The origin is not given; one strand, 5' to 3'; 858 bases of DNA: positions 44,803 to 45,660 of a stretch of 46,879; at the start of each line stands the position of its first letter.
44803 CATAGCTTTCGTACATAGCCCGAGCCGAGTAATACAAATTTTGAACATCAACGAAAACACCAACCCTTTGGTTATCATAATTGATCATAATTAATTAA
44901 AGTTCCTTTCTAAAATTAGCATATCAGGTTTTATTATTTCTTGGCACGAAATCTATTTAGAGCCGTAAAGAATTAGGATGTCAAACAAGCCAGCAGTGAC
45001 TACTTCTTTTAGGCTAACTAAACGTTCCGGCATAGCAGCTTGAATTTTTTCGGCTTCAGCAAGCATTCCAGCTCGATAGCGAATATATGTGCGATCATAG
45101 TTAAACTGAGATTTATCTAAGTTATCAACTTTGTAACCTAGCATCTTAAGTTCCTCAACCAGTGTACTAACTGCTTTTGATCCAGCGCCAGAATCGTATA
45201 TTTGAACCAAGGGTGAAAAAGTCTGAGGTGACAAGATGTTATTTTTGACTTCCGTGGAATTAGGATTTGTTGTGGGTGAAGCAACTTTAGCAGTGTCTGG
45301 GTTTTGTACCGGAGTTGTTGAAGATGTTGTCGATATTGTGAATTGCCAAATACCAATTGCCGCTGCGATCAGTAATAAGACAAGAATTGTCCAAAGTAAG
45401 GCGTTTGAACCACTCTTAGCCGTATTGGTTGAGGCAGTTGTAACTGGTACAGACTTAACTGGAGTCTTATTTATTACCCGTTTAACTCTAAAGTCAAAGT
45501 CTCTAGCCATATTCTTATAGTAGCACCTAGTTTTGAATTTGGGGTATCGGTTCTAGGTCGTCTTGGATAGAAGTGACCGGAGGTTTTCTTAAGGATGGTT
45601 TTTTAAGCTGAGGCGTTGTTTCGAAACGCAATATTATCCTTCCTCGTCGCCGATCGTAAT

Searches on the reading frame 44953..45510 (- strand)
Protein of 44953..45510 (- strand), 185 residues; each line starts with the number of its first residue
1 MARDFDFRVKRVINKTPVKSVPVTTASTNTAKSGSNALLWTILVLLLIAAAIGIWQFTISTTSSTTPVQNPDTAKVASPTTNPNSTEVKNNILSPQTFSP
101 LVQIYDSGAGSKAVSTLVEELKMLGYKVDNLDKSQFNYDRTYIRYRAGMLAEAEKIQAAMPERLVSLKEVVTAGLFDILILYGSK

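Call 85: search_protein_families(library=pfam, max_evalue=0.001, proteins=[window:44953-45510:-])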
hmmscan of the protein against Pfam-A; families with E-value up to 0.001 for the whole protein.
window:44953-45510:- (185 aa): 1 family
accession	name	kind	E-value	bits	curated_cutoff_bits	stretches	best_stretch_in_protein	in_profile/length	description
PF13399.11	LytR_C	-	0.00014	23.1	22.2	1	102-173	4-75/86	LytR cell envelope-related transcriptional attenuator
